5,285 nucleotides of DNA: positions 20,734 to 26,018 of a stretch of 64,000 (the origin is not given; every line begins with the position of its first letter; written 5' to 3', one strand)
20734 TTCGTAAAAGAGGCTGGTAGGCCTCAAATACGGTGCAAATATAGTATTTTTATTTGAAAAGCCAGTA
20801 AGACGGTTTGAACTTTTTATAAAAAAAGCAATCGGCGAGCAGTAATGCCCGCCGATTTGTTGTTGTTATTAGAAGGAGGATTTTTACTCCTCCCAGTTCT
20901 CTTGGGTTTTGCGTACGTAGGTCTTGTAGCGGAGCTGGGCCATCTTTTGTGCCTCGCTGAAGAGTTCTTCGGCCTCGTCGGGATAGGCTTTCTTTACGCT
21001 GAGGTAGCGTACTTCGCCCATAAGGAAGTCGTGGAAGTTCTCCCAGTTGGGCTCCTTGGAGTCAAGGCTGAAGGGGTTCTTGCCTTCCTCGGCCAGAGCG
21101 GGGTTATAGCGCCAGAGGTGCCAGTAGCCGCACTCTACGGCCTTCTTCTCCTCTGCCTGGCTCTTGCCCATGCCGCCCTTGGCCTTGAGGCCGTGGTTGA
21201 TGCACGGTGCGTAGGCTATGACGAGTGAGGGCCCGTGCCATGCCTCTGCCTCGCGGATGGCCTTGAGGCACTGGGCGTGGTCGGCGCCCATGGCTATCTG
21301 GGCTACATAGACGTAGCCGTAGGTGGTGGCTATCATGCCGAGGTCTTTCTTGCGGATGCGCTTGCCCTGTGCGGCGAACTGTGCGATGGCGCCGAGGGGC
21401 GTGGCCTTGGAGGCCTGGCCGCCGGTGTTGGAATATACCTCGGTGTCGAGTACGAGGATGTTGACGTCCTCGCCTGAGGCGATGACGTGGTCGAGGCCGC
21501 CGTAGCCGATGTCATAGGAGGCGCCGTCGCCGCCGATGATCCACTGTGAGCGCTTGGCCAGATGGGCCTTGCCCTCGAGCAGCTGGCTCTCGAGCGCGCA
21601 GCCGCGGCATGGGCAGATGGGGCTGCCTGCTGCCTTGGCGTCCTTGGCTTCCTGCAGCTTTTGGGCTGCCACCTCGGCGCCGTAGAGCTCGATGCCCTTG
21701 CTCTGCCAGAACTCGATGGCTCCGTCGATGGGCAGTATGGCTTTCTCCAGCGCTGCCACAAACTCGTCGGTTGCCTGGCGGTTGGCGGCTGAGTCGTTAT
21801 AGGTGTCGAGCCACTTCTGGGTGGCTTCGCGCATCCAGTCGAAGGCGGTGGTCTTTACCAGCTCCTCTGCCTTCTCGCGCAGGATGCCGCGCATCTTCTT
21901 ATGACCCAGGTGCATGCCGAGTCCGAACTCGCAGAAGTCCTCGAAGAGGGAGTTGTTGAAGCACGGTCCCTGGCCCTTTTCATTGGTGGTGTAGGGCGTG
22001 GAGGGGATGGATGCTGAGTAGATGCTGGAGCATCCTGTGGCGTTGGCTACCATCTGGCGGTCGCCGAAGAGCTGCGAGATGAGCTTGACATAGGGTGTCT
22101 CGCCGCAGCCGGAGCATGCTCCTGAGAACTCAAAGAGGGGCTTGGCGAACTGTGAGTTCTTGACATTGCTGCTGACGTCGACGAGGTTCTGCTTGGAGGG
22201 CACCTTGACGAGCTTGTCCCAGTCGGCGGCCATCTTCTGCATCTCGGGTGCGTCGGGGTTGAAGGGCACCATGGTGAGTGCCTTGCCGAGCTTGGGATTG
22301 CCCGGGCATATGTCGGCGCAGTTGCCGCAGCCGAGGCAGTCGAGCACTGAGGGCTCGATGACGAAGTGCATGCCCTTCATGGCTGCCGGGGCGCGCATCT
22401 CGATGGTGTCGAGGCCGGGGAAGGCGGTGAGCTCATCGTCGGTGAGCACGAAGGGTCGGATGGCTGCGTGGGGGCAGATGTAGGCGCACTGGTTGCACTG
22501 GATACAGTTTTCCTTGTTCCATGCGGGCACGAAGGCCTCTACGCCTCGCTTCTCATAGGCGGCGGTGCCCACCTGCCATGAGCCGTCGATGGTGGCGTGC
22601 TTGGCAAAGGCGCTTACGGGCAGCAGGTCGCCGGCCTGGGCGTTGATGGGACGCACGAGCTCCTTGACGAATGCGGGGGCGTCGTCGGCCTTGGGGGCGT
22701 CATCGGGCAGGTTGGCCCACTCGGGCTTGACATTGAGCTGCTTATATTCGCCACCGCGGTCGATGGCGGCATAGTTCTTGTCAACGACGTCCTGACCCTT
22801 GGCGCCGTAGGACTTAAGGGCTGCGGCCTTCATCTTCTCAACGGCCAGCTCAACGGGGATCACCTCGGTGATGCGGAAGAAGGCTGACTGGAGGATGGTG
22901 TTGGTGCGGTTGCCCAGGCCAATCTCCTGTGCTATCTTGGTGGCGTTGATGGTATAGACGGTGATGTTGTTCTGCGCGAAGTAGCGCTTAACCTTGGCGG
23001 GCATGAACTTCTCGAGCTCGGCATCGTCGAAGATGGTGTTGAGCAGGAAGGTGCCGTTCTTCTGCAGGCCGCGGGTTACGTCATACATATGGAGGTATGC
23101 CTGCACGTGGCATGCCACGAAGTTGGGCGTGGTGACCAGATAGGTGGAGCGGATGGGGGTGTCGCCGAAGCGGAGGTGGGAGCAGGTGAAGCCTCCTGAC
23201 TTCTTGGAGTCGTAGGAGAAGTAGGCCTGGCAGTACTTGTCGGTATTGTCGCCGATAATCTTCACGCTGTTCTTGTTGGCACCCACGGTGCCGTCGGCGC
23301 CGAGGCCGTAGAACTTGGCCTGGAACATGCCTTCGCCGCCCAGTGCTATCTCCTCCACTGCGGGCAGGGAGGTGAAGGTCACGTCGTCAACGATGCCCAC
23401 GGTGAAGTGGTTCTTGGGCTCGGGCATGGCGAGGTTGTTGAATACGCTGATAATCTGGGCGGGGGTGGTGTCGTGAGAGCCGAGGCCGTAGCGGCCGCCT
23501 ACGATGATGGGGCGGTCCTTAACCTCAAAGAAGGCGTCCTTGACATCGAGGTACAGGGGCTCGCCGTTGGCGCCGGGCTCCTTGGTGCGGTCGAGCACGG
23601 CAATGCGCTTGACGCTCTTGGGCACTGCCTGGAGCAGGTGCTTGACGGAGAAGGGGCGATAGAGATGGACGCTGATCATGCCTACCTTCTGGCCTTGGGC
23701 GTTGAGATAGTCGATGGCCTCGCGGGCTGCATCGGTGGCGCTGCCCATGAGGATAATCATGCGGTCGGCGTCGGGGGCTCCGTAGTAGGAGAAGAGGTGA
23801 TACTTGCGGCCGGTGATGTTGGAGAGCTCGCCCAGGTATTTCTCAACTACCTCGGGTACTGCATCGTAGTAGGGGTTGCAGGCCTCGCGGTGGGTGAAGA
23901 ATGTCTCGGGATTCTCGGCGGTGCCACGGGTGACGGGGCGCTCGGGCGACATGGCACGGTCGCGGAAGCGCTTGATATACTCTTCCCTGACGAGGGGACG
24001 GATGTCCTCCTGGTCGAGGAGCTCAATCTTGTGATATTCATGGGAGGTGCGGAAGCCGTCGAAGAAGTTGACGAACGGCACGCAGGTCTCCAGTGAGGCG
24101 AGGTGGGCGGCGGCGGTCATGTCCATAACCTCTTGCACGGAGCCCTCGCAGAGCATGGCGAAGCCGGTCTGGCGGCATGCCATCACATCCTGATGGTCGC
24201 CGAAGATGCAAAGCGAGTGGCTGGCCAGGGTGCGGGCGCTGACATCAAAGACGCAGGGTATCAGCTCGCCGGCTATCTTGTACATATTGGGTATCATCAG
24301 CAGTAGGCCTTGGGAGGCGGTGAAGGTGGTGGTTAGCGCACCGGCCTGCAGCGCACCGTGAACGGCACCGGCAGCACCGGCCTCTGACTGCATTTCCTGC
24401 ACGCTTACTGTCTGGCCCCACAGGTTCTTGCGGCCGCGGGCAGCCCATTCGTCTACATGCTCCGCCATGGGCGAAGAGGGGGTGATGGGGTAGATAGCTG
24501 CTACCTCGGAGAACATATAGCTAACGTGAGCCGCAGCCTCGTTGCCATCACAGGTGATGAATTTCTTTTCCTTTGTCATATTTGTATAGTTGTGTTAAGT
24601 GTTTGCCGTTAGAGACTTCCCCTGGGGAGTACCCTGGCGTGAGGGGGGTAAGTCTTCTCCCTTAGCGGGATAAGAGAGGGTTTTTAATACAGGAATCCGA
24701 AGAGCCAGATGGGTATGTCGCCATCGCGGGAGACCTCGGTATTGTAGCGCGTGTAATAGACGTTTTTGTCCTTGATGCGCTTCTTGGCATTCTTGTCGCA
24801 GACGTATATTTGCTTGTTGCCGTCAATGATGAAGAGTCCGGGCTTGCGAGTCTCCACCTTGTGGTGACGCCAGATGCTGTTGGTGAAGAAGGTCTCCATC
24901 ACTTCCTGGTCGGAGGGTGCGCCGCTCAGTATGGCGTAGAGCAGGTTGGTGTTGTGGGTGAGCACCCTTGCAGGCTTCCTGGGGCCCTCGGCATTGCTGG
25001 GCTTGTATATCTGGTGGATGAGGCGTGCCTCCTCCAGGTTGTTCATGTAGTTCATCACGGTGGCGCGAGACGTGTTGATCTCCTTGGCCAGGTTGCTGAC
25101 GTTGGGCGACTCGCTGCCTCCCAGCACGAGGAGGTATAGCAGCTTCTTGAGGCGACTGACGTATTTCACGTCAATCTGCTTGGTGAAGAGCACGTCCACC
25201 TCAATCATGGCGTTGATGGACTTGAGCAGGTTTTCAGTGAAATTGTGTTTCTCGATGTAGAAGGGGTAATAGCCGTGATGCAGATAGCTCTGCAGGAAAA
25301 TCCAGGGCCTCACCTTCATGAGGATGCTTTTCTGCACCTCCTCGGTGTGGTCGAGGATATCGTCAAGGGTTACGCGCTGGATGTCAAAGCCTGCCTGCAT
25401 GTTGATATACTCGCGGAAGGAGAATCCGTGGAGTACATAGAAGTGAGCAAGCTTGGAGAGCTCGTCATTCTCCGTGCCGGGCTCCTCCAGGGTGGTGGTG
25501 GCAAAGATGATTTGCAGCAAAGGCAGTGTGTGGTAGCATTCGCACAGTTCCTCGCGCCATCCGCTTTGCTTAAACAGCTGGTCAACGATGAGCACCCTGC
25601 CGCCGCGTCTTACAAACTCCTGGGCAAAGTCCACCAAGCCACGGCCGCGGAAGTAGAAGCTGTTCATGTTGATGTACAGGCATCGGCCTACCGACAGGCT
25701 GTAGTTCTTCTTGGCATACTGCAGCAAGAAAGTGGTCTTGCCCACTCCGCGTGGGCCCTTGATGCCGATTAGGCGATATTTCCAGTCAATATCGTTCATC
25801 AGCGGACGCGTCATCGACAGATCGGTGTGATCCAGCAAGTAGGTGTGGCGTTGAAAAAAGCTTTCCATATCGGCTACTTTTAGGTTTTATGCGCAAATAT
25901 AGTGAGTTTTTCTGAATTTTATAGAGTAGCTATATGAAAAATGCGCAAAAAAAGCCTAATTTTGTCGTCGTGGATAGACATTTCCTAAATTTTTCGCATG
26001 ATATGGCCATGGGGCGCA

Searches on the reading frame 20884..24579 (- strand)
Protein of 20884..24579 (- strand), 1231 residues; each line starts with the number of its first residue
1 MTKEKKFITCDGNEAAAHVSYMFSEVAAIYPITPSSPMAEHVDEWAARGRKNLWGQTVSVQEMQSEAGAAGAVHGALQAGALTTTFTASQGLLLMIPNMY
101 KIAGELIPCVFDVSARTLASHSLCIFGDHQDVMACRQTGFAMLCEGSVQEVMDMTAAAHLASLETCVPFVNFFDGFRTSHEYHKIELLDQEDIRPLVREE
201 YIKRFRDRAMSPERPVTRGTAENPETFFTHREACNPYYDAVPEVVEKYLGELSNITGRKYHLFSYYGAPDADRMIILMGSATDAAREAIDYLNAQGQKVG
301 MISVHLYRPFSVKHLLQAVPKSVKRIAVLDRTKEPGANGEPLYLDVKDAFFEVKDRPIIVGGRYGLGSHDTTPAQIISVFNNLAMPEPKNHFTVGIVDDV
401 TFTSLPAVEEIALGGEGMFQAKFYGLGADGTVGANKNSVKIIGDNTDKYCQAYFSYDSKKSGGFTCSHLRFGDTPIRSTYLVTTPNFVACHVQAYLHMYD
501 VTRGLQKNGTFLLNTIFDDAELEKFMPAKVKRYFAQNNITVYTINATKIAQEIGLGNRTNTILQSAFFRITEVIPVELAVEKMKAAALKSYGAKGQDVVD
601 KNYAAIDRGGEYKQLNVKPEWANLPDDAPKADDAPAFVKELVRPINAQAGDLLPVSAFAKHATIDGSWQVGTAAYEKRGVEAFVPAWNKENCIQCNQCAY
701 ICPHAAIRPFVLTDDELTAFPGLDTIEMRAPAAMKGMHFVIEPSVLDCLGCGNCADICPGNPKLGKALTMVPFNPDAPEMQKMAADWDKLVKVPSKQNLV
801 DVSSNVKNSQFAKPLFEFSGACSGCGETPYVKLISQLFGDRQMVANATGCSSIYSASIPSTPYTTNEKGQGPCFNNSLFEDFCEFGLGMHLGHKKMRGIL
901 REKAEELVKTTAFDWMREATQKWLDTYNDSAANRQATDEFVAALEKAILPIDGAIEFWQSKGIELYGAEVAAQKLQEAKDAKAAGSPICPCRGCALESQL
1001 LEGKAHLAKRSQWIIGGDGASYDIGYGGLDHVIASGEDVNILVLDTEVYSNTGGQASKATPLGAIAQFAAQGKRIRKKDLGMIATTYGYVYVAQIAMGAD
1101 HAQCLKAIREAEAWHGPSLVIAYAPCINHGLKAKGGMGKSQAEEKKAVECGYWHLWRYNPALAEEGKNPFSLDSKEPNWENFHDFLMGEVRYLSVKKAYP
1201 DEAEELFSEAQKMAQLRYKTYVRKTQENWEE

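Call 14: search_protein_families(library=ncbifam, proteins=[window:20884-24579:-])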
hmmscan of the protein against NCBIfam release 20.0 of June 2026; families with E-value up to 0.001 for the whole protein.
window:20884-24579:- (1231 aa): 41 families (the best 25 are shown)
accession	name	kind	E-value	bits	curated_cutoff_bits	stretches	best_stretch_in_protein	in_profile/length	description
TIGR02176.1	pyruv_ox_red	equivalog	0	1836.9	911.35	2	7-947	1-936/1167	pyruvate:ferredoxin (flavodoxin) oxidoreductase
NF040682.1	PorA_Arch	equivalog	1.7e-61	208.3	550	1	10-386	6-374/387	pyruvate synthase subunit PorA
NF007201.0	PRK09622.1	equivalog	8.7e-58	196.1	590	1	10-390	13-385/405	2-oxoacid:ferredoxin oxidoreductase subunit alpha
NF045764.1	PhenlGlyoxDHPadG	equivalog_domain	2.1e-49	168.1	700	1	6-381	1-377/398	NADH-dependent phenylglyoxylate dehydrogenase subunit alpha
NF006233.0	PRK08367.1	equivalog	6.7e-49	166.8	625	1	11-376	8-365/394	pyruvate ferredoxin oxidoreductase subunit alpha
NF006232.0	PRK08366.1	equivalog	2.4e-39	135.1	646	1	11-382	11-373/394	2-ketoisovalerate ferredoxin oxidoreductase subunit alpha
NF008819.1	PRK11865.1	equivalog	7.7e-27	94.3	405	2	1013-1195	95-277/300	pyruvate synthase subunit PorB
NF008818.0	PRK11864.1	subfamily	1.4e-23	83.4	405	1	1013-1160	94-239/300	3-methyl-2-oxobutanoate dehydrogenase subunit beta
NF045791.1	OxalOxredalpha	equivalog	1.7e-23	83.4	500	1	18-383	16-375/395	oxalate oxidoreductase subunit alpha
NF006412.0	PRK08659.1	equivalog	2.1e-20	73.3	411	1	9-328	7-331/378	2-oxoacid:acceptor oxidoreductase subunit alpha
NF006321.0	PRK08534.1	equivalog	3.4e-19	69.2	225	1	419-607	2-178/181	pyruvate ferredoxin oxidoreductase subunit gamma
TIGR02175.1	PorC_KorC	subfamily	6.6e-18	65.1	81.1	1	418-605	1-174/177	2-oxoacid:acceptor oxidoreductase, gamma subunit, pyruvate/2-ketoisovalerate family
NF040683.1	PorC_Meth_Thtga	equivalog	7.4e-18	64.9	270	1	418-609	1-169/177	pyruvate synthase subunit PorC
TIGR03710.1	OAFO_sf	subfamily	3.1e-16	59.1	482.75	1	3-330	189-521/561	2-oxoacid:acceptor oxidoreductase subunit alpha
NF045792.1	OxalOxredbeta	equivalog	3.3e-16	59.2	590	1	1012-1159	104-255/311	oxalate oxidoreductase subunit beta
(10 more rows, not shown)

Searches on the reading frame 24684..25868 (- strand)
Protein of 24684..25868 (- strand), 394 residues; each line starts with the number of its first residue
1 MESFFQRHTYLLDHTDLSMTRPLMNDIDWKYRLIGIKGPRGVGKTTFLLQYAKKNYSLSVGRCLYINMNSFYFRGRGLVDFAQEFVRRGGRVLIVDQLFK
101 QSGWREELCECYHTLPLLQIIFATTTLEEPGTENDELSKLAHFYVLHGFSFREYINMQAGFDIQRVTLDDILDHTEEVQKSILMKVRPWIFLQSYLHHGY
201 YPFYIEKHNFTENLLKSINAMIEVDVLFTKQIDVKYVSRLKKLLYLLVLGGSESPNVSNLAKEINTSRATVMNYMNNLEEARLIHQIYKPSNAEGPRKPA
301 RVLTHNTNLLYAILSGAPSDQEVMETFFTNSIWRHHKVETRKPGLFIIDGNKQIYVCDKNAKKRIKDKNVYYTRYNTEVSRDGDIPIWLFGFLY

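Call 14: search_protein_families(library=ncbifam, proteins=[window:24684-25868:-])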
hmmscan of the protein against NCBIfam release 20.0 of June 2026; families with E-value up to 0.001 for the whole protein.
window:24684-25868:- (394 aa): 1 family
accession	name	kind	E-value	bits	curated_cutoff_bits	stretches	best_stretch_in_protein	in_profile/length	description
TIGR01884.1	cas_HTH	subfamily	3.1e-06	26.7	60.2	1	221-290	125-193/202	CRISPR-associated CARF protein Csa3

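Call 89: search_protein_families(library=pfam, proteins=[window:24684-25868:-], max_evalue=0.00001)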
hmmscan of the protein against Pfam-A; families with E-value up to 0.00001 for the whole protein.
window:24684-25868:- (394 aa): 1 family
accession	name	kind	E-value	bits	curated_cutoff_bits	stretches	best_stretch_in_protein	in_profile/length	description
PF13173.12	AAA_14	-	3.9e-13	50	27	1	32-154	3-128/129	AAA domain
